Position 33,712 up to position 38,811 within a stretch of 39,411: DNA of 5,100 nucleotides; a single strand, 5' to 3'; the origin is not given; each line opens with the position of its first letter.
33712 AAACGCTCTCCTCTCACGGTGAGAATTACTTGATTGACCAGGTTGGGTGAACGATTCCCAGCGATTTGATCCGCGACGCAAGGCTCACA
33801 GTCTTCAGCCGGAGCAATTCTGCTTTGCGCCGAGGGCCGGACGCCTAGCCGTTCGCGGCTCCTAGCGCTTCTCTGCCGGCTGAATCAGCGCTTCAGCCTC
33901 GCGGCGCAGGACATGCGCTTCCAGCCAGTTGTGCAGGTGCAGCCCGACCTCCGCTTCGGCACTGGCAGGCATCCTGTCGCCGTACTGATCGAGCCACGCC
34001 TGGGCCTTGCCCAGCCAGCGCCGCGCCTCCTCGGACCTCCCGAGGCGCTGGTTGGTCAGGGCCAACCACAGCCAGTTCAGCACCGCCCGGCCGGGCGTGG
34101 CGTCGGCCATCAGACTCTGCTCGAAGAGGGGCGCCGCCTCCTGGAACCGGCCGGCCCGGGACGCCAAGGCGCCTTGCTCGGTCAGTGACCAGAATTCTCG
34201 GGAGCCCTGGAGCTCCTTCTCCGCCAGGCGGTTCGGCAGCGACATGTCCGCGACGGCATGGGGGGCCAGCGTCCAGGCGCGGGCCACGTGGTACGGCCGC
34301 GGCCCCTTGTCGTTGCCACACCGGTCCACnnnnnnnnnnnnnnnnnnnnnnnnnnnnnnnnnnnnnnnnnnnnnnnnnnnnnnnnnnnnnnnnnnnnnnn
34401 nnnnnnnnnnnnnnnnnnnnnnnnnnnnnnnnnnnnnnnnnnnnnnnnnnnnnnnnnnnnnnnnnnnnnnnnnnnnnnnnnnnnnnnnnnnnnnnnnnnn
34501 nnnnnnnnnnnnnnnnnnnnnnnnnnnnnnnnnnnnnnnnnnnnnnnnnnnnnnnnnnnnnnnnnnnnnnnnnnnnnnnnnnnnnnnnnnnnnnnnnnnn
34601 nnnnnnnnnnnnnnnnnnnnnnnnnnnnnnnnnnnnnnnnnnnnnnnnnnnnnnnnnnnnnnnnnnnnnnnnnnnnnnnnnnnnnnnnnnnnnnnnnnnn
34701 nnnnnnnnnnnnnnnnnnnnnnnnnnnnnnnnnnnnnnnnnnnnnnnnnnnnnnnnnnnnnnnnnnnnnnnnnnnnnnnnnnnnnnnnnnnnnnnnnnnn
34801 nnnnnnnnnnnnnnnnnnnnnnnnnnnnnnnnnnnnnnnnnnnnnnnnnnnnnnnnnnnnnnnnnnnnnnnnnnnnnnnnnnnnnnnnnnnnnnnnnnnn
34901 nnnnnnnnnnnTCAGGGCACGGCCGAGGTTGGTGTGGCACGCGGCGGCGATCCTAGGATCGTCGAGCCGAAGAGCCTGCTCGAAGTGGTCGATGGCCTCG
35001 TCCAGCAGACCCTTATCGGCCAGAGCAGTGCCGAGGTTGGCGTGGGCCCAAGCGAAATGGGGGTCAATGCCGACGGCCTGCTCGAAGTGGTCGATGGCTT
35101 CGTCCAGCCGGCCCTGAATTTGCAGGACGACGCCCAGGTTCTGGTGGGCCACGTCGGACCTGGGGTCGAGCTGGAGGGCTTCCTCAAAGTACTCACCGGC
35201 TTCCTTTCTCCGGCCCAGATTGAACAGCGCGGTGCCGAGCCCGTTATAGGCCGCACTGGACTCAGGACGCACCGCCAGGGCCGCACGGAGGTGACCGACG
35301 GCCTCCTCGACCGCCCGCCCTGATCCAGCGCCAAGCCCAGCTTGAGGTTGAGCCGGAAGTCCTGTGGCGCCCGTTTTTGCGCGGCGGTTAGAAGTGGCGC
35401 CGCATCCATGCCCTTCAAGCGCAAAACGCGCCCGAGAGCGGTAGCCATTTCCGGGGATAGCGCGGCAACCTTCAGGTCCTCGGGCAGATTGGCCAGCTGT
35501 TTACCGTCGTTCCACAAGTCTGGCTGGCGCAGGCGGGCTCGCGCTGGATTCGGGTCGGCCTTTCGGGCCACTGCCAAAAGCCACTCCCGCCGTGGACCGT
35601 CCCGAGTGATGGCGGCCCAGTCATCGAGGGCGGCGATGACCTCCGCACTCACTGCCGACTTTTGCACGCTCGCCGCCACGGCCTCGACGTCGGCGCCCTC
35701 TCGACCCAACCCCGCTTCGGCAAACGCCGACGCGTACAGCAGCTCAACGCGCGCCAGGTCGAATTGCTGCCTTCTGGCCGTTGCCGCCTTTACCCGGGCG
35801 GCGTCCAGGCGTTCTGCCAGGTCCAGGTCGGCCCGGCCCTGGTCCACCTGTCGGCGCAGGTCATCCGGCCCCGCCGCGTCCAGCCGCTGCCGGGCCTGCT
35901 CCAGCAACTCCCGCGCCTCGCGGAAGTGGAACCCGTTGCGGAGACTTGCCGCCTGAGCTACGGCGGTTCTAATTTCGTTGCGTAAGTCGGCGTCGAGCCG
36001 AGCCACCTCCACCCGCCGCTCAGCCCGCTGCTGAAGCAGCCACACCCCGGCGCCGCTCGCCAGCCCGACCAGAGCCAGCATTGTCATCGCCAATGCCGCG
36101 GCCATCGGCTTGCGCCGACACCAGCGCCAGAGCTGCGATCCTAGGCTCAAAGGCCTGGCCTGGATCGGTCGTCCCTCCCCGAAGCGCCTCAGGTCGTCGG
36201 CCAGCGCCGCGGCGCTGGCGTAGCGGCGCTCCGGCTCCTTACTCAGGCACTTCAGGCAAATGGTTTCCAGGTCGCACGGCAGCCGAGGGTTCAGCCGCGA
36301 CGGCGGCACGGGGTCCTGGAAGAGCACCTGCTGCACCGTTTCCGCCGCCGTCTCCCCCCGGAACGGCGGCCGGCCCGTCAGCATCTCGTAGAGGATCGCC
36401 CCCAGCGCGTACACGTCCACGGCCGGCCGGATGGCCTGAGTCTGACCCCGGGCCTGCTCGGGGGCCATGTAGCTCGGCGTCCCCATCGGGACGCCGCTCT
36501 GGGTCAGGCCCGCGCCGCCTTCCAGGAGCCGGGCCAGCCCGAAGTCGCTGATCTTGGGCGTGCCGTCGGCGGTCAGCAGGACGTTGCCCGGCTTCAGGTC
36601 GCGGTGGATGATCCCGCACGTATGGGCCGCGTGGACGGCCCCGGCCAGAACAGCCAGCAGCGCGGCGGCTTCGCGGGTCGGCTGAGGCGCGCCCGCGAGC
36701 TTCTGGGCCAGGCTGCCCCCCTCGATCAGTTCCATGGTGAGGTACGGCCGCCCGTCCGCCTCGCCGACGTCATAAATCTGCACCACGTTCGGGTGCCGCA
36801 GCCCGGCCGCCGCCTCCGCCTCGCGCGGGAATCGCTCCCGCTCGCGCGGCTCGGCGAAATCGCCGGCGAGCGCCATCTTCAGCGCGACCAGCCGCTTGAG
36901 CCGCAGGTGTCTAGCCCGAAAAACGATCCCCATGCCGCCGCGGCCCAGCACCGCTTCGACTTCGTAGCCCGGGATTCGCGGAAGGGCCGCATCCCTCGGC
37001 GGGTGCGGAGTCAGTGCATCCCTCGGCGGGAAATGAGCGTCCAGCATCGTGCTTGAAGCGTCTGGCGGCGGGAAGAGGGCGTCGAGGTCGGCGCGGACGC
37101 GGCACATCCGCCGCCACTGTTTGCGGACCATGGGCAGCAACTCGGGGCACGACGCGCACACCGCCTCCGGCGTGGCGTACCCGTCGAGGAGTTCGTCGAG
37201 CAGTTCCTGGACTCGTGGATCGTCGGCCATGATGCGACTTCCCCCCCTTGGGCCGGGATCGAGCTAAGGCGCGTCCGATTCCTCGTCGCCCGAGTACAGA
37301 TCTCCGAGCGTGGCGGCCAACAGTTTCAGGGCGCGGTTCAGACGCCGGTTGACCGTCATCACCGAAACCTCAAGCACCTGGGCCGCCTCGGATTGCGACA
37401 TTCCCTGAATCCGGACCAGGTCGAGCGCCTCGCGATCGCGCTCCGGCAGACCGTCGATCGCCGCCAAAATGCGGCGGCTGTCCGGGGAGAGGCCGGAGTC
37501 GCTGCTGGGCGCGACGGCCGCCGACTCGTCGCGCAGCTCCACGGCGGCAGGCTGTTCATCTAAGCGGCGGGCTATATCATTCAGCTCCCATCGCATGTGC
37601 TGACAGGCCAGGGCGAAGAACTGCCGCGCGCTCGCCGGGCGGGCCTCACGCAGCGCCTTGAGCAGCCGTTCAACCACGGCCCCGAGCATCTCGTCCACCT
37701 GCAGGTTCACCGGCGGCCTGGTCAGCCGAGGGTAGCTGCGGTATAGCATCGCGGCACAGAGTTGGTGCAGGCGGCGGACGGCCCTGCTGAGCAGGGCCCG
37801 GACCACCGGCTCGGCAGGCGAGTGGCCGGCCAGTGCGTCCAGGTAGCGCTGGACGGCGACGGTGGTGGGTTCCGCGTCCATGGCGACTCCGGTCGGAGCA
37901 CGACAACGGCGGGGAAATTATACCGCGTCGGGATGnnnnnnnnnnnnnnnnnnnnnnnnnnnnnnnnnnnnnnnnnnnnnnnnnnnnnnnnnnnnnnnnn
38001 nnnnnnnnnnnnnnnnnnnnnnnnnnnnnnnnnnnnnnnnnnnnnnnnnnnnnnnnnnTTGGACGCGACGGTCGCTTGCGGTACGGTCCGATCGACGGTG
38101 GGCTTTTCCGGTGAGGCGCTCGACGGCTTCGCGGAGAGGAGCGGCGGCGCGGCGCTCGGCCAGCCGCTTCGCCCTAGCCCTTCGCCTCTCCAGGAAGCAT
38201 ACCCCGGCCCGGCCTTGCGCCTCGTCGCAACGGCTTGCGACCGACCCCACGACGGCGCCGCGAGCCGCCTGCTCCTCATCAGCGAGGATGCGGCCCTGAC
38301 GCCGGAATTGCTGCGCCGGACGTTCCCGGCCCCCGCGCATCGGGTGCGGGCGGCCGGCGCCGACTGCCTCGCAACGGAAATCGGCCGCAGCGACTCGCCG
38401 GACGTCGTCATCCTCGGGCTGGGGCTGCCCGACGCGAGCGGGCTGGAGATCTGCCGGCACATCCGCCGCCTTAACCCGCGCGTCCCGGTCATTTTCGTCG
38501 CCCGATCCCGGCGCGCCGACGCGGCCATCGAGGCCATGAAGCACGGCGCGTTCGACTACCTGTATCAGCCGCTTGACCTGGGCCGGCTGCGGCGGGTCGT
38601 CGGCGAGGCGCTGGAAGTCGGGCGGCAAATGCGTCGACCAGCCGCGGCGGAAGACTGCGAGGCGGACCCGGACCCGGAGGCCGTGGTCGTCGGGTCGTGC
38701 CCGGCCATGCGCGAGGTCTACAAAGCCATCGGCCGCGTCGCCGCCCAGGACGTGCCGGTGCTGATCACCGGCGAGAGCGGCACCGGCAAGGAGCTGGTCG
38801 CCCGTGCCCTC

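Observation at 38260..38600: Activator 3 has a pseudo-receiver lacking the phospho-acceptor aspartate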

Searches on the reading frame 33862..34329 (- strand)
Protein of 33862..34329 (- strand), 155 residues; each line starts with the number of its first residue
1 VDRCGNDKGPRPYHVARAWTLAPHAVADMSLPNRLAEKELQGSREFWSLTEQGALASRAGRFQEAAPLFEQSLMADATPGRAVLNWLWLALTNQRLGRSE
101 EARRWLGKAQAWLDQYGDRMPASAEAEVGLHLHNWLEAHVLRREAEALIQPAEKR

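Call 94: search_protein_families(library=pfam, proteins=[window:33862-34329:-], max_evalue=0.001)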
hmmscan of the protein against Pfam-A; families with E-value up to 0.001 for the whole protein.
window:33862-34329:- (155 aa): 3 families
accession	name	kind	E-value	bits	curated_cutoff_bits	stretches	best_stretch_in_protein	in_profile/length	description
PF07719.23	TPR_2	-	2.3e-06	27.7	27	0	51-75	6-30/34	Tetratricopeptide repeat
PF13424.12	TPR_12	-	1.5e-05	25.5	30.1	0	45-73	44-72/77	Tetratricopeptide repeat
PF14559.12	TPR_19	-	9.6e-05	23.1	25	1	59-114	4-56/68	Tetratricopeptide repeat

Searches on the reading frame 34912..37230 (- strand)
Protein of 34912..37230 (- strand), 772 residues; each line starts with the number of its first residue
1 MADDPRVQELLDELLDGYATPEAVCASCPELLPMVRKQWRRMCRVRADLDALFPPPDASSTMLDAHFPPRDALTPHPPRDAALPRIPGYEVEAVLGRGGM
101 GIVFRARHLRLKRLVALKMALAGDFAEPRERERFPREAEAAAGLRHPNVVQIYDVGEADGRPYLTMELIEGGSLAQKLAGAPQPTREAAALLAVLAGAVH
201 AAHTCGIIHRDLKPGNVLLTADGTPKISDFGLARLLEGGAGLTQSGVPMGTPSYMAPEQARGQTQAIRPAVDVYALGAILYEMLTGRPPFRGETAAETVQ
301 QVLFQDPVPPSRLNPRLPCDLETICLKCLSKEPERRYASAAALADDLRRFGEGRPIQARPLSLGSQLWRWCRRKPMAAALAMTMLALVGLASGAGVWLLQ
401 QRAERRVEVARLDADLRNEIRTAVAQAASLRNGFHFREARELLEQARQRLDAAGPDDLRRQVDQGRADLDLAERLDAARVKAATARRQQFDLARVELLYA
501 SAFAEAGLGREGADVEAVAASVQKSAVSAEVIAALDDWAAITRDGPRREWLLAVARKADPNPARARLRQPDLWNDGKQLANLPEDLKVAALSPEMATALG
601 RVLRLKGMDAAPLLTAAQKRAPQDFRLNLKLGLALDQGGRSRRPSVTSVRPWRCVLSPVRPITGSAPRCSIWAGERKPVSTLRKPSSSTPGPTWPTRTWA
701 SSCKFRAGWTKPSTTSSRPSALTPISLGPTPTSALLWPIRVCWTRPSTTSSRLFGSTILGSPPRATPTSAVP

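Call 9: search_protein_families(library=pfam, proteins=[window:34912-37230:-], max_evalue=0.01)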
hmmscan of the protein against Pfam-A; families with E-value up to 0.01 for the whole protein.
window:34912-37230:- (772 aa): 3 families
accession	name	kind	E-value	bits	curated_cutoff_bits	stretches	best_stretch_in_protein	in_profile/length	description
PF00069.31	Pkinase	-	3.5e-50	171.3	31.7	1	89-344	1-259/263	Protein kinase domain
PF07714.23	PK_Tyr_Ser-Thr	-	8.8e-32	110.9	23.1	1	91-337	3-249/258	Protein tyrosine and serine/threonine kinase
PF03109.22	ABC1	-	0.00019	21.1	22.9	1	127-235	113-216/244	ABC1 atypical kinase-like domain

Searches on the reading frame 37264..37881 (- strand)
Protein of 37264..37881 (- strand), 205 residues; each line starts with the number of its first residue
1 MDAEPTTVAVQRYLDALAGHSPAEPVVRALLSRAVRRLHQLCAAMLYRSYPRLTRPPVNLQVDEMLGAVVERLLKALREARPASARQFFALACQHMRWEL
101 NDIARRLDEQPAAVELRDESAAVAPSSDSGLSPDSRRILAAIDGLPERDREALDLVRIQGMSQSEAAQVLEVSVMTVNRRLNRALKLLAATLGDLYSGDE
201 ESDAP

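Call 9: search_protein_families(library=pfam, proteins=[window:37264-37881:-], max_evalue=0.01)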
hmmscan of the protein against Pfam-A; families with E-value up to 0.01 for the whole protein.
window:37264-37881:- (205 aa): 10 families
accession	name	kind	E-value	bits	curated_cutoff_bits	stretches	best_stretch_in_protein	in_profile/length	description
PF08281.18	Sigma70_r4_2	-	5.7e-16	58.3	25.7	1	136-188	2-54/54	Sigma-70, region 4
PF04545.22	Sigma70_r4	-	1.2e-11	44.3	24.1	1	141-188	1-48/50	Sigma-70, region 4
PF07638.17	Sigma70_ECF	-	1e-06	29.2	21.1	1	80-184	67-175/185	ECF sigma factor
PF13384.12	HTH_23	-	6.4e-05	23.1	24.6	1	151-183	9-40/50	Homeodomain-like domain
PF13556.12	HTH_30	-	0.00063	19.9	27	1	159-194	11-46/59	PucR C-terminal helix-turn-helix domain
PF22233.2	PhyR_sigma-like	-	0.0015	18.7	27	1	148-186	7-45/50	Response regulator PhyR, sigma-like domain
PF13936.12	HTH_38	-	0.0034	17.5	27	0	149-183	9-43/44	Helix-turn-helix domain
PF13412.12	HTH_24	-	0.0037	17.2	21.9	0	160-184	17-41/48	Winged helix-turn-helix DNA-binding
PF13542.12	HTH_Tnp_ISL3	-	0.004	17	27.4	0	159-184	25-50/51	Helix-turn-helix domain of transposase family ISL3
PF02001.22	DUF134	-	0.0045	18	27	1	149-192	39-82/98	Protein of unknown function DUF134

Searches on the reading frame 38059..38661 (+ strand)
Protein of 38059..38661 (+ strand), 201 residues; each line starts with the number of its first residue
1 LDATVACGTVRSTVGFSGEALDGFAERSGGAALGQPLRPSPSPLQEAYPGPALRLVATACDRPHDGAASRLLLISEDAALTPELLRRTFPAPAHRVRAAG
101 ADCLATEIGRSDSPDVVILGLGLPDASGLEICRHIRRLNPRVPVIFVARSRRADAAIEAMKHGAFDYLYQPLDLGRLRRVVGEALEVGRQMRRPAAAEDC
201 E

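Call 97: predict_structure(alignment_id=A4)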
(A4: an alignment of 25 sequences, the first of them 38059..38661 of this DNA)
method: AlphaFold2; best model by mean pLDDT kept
length: 201 residues; sequences in the alignment: 25
mean_pLDDT: 76.1   pTM: 0.64
mean pLDDT of the five models: 76.1, 75.8, 74.7, 74.5, 73.0
residues with pLDDT >= 90: 89; 70-90: 38; 50-70: 41; < 50: 33
segments of 3 or more residues with pLDDT < 50: 28-32, 45-63
pLDDT, mean of each block of 10 residues (from residue 1): 62 52 48 52 49 37 66 87 93 92 83 91 77 93 93 91 94 95 95 74 54
secondary structure, 60 per line:
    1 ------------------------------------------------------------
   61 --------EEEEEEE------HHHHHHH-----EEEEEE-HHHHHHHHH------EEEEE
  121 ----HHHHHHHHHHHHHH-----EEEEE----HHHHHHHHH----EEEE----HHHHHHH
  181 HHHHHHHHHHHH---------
elements in order: E69-75 H82-88 E94-99 H101-109 E116-120 H125-138 E144-148 H153-161 E166-169 H174-192
